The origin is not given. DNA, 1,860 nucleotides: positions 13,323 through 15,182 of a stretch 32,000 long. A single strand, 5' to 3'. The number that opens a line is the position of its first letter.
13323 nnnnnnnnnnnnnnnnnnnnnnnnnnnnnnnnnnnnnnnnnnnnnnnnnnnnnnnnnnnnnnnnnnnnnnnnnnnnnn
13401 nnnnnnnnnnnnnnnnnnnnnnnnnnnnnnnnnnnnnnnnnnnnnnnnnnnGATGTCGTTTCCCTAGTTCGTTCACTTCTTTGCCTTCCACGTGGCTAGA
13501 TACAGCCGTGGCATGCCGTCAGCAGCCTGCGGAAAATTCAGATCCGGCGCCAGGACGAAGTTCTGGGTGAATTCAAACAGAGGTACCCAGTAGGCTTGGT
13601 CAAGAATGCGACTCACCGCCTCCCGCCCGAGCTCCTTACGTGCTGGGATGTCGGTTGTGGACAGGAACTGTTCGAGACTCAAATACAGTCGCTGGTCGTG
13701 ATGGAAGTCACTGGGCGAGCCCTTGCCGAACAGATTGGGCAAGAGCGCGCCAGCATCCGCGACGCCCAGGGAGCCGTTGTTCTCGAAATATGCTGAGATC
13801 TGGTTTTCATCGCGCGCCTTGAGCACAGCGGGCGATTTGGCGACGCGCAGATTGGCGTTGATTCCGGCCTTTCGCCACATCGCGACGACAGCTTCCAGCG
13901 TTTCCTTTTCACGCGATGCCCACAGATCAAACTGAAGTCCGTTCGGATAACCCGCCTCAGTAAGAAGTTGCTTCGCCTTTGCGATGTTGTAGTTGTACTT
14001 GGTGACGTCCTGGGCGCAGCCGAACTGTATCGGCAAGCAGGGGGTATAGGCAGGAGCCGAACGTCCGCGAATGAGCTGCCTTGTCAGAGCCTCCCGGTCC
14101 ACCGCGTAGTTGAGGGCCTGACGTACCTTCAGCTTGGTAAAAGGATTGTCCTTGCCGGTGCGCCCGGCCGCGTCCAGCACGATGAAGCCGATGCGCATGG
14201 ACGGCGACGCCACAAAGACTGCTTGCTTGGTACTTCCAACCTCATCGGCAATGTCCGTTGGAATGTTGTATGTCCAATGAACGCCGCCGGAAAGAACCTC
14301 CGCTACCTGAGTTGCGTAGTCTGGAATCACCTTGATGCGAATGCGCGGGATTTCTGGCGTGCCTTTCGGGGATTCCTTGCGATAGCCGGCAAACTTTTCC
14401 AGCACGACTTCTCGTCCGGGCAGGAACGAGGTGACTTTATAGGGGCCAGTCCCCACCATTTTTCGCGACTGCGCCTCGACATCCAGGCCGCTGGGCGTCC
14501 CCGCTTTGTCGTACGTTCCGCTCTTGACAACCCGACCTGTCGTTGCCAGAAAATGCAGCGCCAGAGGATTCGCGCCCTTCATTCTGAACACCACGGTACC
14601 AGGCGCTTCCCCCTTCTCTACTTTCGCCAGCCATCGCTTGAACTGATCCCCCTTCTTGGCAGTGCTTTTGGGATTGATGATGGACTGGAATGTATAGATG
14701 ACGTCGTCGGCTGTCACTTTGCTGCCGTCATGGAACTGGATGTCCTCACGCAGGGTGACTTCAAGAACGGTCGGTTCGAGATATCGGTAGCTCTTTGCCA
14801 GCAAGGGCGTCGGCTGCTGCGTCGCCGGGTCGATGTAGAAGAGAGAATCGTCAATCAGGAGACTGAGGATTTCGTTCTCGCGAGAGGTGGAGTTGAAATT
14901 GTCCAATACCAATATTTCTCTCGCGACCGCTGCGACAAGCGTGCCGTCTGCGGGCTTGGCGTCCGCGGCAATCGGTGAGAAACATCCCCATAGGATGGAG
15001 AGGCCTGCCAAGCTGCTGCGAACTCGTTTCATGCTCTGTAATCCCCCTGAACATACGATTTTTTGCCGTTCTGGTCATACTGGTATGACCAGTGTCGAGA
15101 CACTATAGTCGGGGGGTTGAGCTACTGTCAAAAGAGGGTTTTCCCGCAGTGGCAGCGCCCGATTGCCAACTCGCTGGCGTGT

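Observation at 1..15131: Ureide-type catabolic block with an unorthodox enzyme and transporter set: candidate pathway for an unrecognised N-rich substrate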

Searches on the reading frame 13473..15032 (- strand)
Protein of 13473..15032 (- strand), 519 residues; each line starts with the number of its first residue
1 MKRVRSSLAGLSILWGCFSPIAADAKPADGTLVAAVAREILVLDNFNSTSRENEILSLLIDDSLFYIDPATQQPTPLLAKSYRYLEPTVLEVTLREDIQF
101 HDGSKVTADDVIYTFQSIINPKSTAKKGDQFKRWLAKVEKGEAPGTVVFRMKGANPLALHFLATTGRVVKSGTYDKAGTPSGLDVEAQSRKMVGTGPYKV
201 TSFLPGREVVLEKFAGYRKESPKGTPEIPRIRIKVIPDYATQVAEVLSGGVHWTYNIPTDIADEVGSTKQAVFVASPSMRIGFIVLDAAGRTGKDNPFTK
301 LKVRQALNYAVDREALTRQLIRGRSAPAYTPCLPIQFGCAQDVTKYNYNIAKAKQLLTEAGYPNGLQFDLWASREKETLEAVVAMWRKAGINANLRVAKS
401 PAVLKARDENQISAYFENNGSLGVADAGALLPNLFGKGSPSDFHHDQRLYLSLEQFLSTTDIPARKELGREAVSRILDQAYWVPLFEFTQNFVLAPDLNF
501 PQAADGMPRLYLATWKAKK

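Call 6: search_protein_families(library=ncbifam, proteins=[window:13473-15032:-])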
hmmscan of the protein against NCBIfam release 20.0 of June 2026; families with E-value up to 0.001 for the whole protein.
window:13473-15032:- (519 aa): 10 families
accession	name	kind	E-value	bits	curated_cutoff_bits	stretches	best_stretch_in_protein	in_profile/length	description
NF011942.0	PRK15413.1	equivalog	1.7e-38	132.6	594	1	17-485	15-480/512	glutathione ABC transporter substrate-binding protein GsiB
NF045467.1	Opp4A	equivalog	5.6e-33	114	650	2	190-363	205-381/556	oligopeptide ABC transporter substrate-binding protein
NF045468.1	Opp5A_nikA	equivalog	2.5e-32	112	600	1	60-364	44-320/488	nickel ABC transporter substrate-binding protein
TIGR04028.1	SBP_KPN_01854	hypoth_equivalog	1.6e-26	92.9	468.5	1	60-508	30-501/509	TIGR04028 family ABC transporter substrate-binding protein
TIGR02294.1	nickel_nikA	equivalog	1.7e-25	89.5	393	1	75-499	49-484/501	nickel ABC transporter substrate-binding protein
NF043070.1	DppA_dipep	equivalog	8.9e-25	87.2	1005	1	92-396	99-410/535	dipeptide ABC transporter periplasmic-binding protein DppA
NF047575.1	opine_bind_CntA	exception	1.7e-18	66.5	800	1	75-394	78-408/535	staphylopine-dependent metal ABC transporter substrate-binding lipoprotein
NF011689.0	PRK15109.1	equivalog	1.7e-14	53.4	560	1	56-374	61-384/547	ABC transporter substrate-binding protein SapA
NF011684.0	PRK15104.1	equivalog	5.3e-14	51.8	947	2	187-411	206-434/543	oligopeptide ABC transporter substrate-binding protein OppA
NF007287.0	PRK09755.1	equivalog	8.5e-08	31.5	1098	1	296-487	301-502/535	ABC transporter substrate-binding protein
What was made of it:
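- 13473..15032 (-): Family-5 periplasmic substrate-binding protein, first gene of the long operon. Ligand unknown. All NCBIfam hits are far below their cut-offs; the best is GsiB at 133 bits against 594 (call 6).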

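Call 24: search_solved_structures(query=window:13473-15032:-, max_evalue=1e-10)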
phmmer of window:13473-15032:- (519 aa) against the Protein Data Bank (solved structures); distinct sequences matched with E-value up to 1e-10: 42.
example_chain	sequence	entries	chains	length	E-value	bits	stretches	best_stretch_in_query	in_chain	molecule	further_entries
1uqw_A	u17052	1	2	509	4.5e-33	117.7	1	31-486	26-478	PUTATIVE BINDING PROTEIN YLIB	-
5u4o_A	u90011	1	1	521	4.6e-31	111.1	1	75-485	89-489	ABC transporter substrate-binding protein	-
6hlx_A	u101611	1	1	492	5.3e-28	101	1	73-492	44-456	AgaA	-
8upi_A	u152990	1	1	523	6.3e-26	94.1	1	40-404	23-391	Peptide ABC transporter substrate-binding protein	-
1xoc_A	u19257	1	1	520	1.5e-25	92.9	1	64-363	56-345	Oligopeptide-binding protein appA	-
3m8u_A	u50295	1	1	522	9.3e-25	90.3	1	74-486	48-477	Heme-binding protein A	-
5za4_A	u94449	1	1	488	3.3e-23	85.2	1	26-389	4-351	Putative ABC transporter periplasmic binding protein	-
5z99_A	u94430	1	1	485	5.9e-23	84.3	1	27-389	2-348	Putative ABC transporter periplasmic binding protein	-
5yyb_A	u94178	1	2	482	2e-22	82.6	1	43-389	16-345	Putative ABC transporter periplasmic binding protein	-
5f1q_A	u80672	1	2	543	1.5e-20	76.4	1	172-397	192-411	Periplasmic dipeptide transport protein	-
1dpp_A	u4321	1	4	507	1.5e-20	76.3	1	93-405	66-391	DIPEPTIDE BINDING PROTEIN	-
8z1y_F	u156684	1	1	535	1.8e-20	76.1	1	93-405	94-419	Dipeptide-binding protein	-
8z1z_F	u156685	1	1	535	2e-20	75.9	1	93-405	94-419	Dipeptide-binding protein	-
1dpe_A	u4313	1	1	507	2.1e-20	75.9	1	93-404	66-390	DIPEPTIDE-BINDING PROTEIN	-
8efz_A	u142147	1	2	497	6.4e-20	74.3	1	72-366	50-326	Extracellular solute-binding protein family 5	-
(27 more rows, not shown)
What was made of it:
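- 13473..15032 (-): Best PDB hit is YliB/GsiB at 118 bits (call 24).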

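Call 30: find_homologous_proteins(query=window:13473-15032:-, max_evalue=1e-30)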
Query window:13473-15032:- (519 aa): 659 proteins with E <= 1e-30 among 8000 candidates; the best 120 are listed.
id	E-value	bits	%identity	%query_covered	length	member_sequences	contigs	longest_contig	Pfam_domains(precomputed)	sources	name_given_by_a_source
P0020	0.0e+0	1169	100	100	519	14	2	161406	PF00496.28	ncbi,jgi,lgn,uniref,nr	ncbi:hypothetical protein ASL20_13395 [Cupriavidus necator]|uniref:ABC transporter substrate-binding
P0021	0.0e+0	1106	93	100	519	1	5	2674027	PF00496.28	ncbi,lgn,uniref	ncbi:ABC transporter substrate-binding protein [Cupriavidus oxalaticus]|uniref:ABC transporter subst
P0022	0.0e+0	1039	87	100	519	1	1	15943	PF00496.28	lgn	-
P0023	0.0e+0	1028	86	100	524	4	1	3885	PF00496.28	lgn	-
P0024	1.6e-237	807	69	95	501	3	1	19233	PF00496.28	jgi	jgi:peptide/nickel transport system substrate-binding protein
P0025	2.6e-237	806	70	94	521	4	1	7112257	PF00496.28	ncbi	ncbi:ABC transporter substrate-binding protein [Achromobacter aloeverae]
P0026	2.7e-224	763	64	98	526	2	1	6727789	PF00496.28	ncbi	ncbi:MAG: ABC transporter substrate-binding protein [Rubrivivax sp.]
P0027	6.7e-222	755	65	95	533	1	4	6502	PF00496.28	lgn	-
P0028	1.2e-215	735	63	95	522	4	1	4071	PF00496.28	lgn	-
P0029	5.2e-201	687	60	94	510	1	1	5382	PF00496.28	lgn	-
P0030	2.7e-196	671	58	95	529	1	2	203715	PF00496.28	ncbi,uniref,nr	ncbi:ABC transporter substrate-binding protein [Verticiella sediminum]|uniref:ABC transporter substr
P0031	3.9e-145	502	46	97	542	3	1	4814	PF00496.28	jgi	jgi:peptide/nickel transport system substrate-binding protein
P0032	7.1e-145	501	47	94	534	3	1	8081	PF00496.28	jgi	jgi:peptide/nickel transport system substrate-binding protein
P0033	2.4e-142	493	46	99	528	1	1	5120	PF00496.28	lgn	-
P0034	2.9e-138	480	46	97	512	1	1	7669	PF00496.28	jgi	jgi:peptide/nickel transport system substrate-binding protein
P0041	3.9e-134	466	45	99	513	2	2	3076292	PF00496.28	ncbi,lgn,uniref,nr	ncbi:ABC transporter substrate-binding protein [Pelobacter seleniigenes]|uniref:ABC transporter subs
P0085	6.5e-119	416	43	95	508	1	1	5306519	PF00496.28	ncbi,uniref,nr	ncbi:ABC transporter substrate-binding protein [Chelativorans sp. AA-79]|uniref:ABC transporter subs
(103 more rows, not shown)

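Call 31: find_encoding_contigs(protein=P0025, flank=10000, max_places=1)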
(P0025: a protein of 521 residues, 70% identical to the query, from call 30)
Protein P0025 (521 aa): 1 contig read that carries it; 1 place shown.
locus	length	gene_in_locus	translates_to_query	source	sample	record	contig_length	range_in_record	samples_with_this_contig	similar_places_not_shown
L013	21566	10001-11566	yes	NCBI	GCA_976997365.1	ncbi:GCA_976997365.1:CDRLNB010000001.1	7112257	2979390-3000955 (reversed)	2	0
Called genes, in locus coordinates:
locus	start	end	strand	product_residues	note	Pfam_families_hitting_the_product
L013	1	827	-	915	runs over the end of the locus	PF01443:Viral_helicase1 (faint), PF09848:SLFN-g3_helicase (weak), PF13086:AAA_11, PF13245:AAA_19 (weak), PF13604:AAA_30 (weak), PF13087:AAA_12, PF10881:DUF2726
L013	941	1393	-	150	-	PF08883:DOPA_dioxygen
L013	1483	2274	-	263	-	PF09339:HTH_IclR, PF01614:IclR_C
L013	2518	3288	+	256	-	PF00106:adh_short, PF08659:KR, PF13561:adh_short_C2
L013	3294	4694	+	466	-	PF03972:MmgE_PrpD_N, PF19305:MmgE_PrpD_C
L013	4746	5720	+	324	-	PF03401:TctC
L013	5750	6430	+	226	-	-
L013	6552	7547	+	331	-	PF03401:TctC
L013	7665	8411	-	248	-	PF00106:adh_short, PF08659:KR, PF13561:adh_short_C2, PF08643:DUF1776 (weak)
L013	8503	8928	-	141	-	PF02082:Rrf2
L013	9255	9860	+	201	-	PF03729:DUF308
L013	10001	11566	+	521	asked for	PF00496:SBP_bac_5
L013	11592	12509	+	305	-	PF19300:BPD_transp_1_N, PF00528:BPD_transp_1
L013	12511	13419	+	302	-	PF12911:OppC_N, PF00528:BPD_transp_1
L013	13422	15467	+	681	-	PF13191:AAA_16 (faint), PF13555:AAA_29 (faint), PF00005:ABC_tran, PF02463:SMC_N (faint), PF13304:AAA_21 (faint), PF08352:oligo_HPY, PF00005:ABC_tran, PF08352:oligo_HPY, +1 more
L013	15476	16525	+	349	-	PF03561:Allantoicase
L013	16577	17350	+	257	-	PF07883:Cupin_2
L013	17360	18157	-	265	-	PF00392:GntR, PF08279:HTH_11 (faint), PF07729:FCD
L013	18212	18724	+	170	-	PF04115:Ureidogly_lyase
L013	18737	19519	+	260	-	PF00497:SBP_bac_3, PF09084:NMT1 (weak)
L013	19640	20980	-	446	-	PF13657:Couple_hipA, PF07804:HipA_C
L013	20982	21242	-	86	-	PF13744:HTH_37, PF13560:HTH_31, PF01381:HTH_3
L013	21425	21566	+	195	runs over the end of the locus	-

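Call 32: find_encoding_contigs(protein=P0026, flank=10000, max_places=1)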
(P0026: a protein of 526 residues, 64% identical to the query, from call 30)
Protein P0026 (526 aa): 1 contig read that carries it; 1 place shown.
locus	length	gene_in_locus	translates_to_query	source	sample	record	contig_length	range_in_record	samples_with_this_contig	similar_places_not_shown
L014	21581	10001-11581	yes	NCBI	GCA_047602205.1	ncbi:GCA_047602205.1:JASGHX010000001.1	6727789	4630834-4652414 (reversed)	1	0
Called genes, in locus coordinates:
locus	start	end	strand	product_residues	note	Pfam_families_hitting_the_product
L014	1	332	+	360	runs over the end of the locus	PF00005:ABC_tran, PF02463:SMC_N (faint), PF13304:AAA_21, PF08402:TOBE_2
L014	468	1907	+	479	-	PF22694:CtpB_N-like, PF00595:PDZ, PF13180:PDZ_2, PF17820:PDZ_6, PF03572:Peptidase_S41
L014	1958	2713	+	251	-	PF00899:ThiF, PF03435:Sacchrp_dh_NADP (weak)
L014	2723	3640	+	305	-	PF18306:LDcluster4, PF03641:Lysine_decarbox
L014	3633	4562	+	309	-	PF00491:Arginase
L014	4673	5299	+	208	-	-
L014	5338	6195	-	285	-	PF00392:GntR, PF08279:HTH_11 (weak), PF07729:FCD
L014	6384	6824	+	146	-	PF12903:DUF3830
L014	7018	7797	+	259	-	PF00497:SBP_bac_3, PF10613:Lig_chan-Glu_bd (faint)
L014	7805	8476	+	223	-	PF00528:BPD_transp_1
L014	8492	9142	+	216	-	PF00528:BPD_transp_1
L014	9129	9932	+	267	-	PF02463:SMC_N, PF00005:ABC_tran, PF13304:AAA_21 (weak)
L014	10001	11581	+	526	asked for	PF00496:SBP_bac_5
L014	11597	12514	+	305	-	PF19300:BPD_transp_1_N, PF00528:BPD_transp_1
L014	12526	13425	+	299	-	PF12911:OppC_N, PF00528:BPD_transp_1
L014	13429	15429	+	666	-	PF13191:AAA_16 (faint), PF00005:ABC_tran, PF02463:SMC_N (faint), PF13304:AAA_21 (faint), PF13401:AAA_22 (faint), PF08352:oligo_HPY, PF00005:ABC_tran, PF08352:oligo_HPY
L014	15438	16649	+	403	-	PF05977:MFS_3, PF07690:MFS_1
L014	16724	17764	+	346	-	PF03561:Allantoicase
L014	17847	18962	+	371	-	PF13609:Porin_4, PF00267:Porin_1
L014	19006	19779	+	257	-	PF05899:Cupin_3, PF02311:AraC_binding (faint), PF07883:Cupin_2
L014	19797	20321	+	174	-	PF04115:Ureidogly_lyase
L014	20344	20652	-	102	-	PF13997:YqjK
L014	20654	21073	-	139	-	PF07332:Phage_holin_3_6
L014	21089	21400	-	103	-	PF05957:DUF883, PF19029:DUF883_C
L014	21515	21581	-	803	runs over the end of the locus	PF00890:FAD_binding_2 (weak), PF01266:DAO, PF01494:FAD_binding_3 (faint), PF07992:Pyr_redox_2 (faint), PF13450:NAD_binding_8 (weak), PF16350:FAO_M, PF01571:GCV_T, PF08669:GCV_T_C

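Call 33: find_encoding_contigs(protein=P0030, flank=10000, max_places=1)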
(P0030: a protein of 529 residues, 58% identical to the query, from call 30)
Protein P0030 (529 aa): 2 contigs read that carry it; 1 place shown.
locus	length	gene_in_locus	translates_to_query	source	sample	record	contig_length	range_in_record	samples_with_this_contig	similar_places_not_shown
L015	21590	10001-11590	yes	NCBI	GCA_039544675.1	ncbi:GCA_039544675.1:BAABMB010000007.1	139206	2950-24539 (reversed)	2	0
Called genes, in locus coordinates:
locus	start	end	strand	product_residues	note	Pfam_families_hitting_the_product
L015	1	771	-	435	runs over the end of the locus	PF00034:Cytochrom_C, PF13442:Cytochrome_CBB3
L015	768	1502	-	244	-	PF13442:Cytochrome_CBB3 (faint), PF00034:Cytochrom_C (weak)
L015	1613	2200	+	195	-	PF18306:LDcluster4, PF03641:Lysine_decarbox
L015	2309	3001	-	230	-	PF00484:Pro_CA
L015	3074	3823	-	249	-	PF00596:Aldolase_II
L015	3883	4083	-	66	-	-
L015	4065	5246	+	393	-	PF01070:FMN_dh, PF00478:IMPDH (faint), PF01645:Glu_synthase (faint)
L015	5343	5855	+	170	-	-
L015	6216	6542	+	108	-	-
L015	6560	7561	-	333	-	PF16881:LIAS_N, PF04055:Radical_SAM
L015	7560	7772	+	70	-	-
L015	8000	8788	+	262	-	PF00497:SBP_bac_3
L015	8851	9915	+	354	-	PF03561:Allantoicase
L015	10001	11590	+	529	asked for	PF00496:SBP_bac_5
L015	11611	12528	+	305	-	PF19300:BPD_transp_1_N, PF00528:BPD_transp_1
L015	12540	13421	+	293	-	PF12911:OppC_N, PF00528:BPD_transp_1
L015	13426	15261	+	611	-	PF00005:ABC_tran, PF02463:SMC_N (faint), PF13304:AAA_21 (faint), PF13401:AAA_22 (faint), PF08352:oligo_HPY, PF13191:AAA_16 (weak), PF00005:ABC_tran, PF08352:oligo_HPY (weak)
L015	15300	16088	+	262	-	PF07883:Cupin_2, PF02311:AraC_binding (faint)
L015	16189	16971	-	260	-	PF00392:GntR, PF07729:FCD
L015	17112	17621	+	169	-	PF04115:Ureidogly_lyase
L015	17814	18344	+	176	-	PF09933:DUF2165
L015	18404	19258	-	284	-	PF00583:Acetyltransf_1, PF13508:Acetyltransf_7, PF13673:Acetyltransf_10 (weak), PF18014:Acetyltransf_18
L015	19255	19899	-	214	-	PF21948:LplA-B_cat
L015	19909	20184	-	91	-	PF04359:DUF493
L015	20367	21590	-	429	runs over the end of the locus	PF00768:Peptidase_S11, PF13354:Beta-lactamase2, PF07943:PBP5_C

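Call 38: find_related_loci(query=A1, collection=genome_contigs, flank=10000)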
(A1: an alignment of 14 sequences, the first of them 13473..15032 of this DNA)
Query A1 (519 aa) in genome_contigs; peptide patterns used: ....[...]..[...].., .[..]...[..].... (x = any residue, [..] = any of these).
600 stretches matched a pattern (row limit reached: there are more); 558 encode a relative of the query (tblastn E <= 1e-3); the best 80 are kept; 80 distinct loci.
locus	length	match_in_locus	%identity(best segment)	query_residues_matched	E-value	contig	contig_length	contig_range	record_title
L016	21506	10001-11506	41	3-516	4e-124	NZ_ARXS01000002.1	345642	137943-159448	Alloalcanivorax balearicus MACL04 contig2, whole genome shotgun sequence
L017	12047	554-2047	38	11-516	7e-107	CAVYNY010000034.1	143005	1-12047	MAG: uncultured delta proteobacterium isolate MFD05684.bin.2.75 genome assembly, contig: contig_87292, whole genome shot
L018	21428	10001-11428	37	31-516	6e-99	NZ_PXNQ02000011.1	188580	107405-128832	Paracoccus methylarcula strain VKM B-2159 contig00011, whole genome shotgun sequence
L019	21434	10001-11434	37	29-516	4e-97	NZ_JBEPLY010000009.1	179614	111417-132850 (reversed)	Martelella mangrovi strain DSM 28102 Ga0480183_09, whole genome shotgun sequence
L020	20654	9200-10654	37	23-516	4e-95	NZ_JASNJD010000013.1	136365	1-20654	Pseudodonghicola flavimaris strain IC7 NODE_13_length_136365_cov_46.943645, whole genome shotgun sequence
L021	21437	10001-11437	36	28-516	3e-95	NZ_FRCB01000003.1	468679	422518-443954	Roseovarius litoreus strain DSM 28249, whole genome shotgun sequence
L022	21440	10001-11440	35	29-516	5e-93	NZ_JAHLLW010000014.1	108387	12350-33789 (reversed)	Marinomonas lutimaris strain E165 Scaffold14, whole genome shotgun sequence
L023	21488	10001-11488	34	17-516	1e-88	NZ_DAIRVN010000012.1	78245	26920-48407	MAG: Pararhodobacter sp. isolate CTOTU27889 NODE_16_length_78245_cov_39.196419, whole genome shotgun sequence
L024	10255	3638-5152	35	3-516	6e-85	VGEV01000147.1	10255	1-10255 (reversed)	MAG: Alphaproteobacteria bacterium isolate K_Offshore_80m_m2_228 K_Offshore_80m_m2_228_Ga0194132_10012950, whole genome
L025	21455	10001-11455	36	23-516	2e-84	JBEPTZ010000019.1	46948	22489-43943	MAG: Rhodospirillales bacterium isolate 22E.concoct.072 NODE_633_length_46948_cov_10.081739, whole genome shotgun sequen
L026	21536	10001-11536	34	3-516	7e-81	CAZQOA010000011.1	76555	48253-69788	MAG TPA_asm: uncultured Rhizobiaceae bacterium isolate SRP193066_co1_42 genome assembly, contig: NODE_366_length_76555_c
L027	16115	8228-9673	34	25-515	1e-80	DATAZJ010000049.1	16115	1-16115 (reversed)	MAG TPA_asm: Rhodopila sp. isolate SMAG_U5702 k141_589735, whole genome shotgun sequence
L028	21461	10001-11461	34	21-516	3e-79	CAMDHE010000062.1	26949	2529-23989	MAG: Paucibacter toxinivorans isolate MsH-30apr19-299 genome assembly, contig: MsH-30apr19-C2997, whole genome shotgun s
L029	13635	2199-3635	34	29-516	2e-75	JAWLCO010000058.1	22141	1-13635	MAG: Hyphomicrobiaceae bacterium isolate 15dZY3.bin.56 NODE_2752_length_22141_cov_8.337220, whole genome shotgun sequenc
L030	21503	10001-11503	33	4-515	8e-75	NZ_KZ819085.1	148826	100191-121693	Brenneria corticis strain CFCC 11842 scaffold15, whole genome shotgun sequence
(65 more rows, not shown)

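Call 40: find_encoding_contigs(protein=P0041, flank=9000, max_places=1)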
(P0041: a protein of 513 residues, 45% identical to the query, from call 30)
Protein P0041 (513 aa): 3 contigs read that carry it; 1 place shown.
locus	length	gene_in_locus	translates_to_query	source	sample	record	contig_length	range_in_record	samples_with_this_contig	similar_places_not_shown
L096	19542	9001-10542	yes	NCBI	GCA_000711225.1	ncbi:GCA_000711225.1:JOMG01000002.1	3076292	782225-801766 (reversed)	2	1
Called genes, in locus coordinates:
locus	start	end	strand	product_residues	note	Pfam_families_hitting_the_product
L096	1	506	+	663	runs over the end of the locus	PF00456:Transketolase_N, PF02779:Transket_pyr, PF02780:Transketolase_C, PF22613:Transketolase_C_1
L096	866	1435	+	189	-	PF07437:YfaZ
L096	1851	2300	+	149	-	-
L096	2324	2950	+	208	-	-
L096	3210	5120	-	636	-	PF12740:PETase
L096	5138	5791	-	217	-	PF00932:LTD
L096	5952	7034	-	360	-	PF13609:Porin_4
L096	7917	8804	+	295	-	PF01418:HTH_6, PF01380:SIS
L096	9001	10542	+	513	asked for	PF00496:SBP_bac_5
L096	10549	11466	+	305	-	PF19300:BPD_transp_1_N, PF00528:BPD_transp_1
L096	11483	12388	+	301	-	PF12911:OppC_N, PF00528:BPD_transp_1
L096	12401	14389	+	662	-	PF01078:Mg_chelatase (faint), PF13555:AAA_29 (faint), PF00005:ABC_tran, PF02463:SMC_N, PF13191:AAA_16 (faint), PF08352:oligo_HPY, PF00005:ABC_tran, PF08352:oligo_HPY, +2 more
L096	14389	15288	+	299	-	-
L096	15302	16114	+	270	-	PF07819:PGAP1 (faint), PF00561:Abhydrolase_1, PF12146:Hydrolase_4, PF12697:Abhydrolase_6, PF12695:Abhydrolase_5 (faint), PF08386:Abhydrolase_4 (weak)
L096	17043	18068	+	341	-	PF18152:DAHP_snth_FXD, PF00793:DAHP_synth_1, PF03102:NeuB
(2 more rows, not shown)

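Call 41: find_encoding_contigs(protein=P0085, flank=9000, max_places=1)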
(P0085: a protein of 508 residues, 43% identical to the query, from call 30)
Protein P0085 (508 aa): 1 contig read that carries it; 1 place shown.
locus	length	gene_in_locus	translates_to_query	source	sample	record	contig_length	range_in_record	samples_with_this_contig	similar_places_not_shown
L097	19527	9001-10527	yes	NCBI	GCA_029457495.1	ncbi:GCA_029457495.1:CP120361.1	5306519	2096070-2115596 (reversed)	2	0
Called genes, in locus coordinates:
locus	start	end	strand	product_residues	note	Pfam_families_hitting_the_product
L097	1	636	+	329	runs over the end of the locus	PF04166:PdxA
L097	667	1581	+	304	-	PF00701:DHDPS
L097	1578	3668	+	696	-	PF22422:MGH1-like_GH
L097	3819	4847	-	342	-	PF02463:SMC_N (faint), PF00005:ABC_tran, PF13304:AAA_21 (faint), PF08402:TOBE_2 (weak)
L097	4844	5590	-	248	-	PF03009:GDPD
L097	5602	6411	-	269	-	PF00528:BPD_transp_1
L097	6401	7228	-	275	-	PF00528:BPD_transp_1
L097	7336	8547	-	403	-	PF01547:SBP_bac_1, PF13416:SBP_bac_8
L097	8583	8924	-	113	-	-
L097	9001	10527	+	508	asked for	PF00496:SBP_bac_5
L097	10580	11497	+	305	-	PF19300:BPD_transp_1_N, PF00528:BPD_transp_1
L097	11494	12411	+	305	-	PF12911:OppC_N, PF00528:BPD_transp_1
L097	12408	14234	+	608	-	PF01078:Mg_chelatase (faint), PF01935:DUF87 (faint), PF13555:AAA_29 (faint), PF00005:ABC_tran, PF02463:SMC_N (faint), PF05729:NACHT (faint), PF08352:oligo_HPY, PF00005:ABC_tran, +4 more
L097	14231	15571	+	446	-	PF00206:Lyase_1, PF10397:ADSL_C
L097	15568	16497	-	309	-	PF00126:HTH_1, PF03466:LysR_substrate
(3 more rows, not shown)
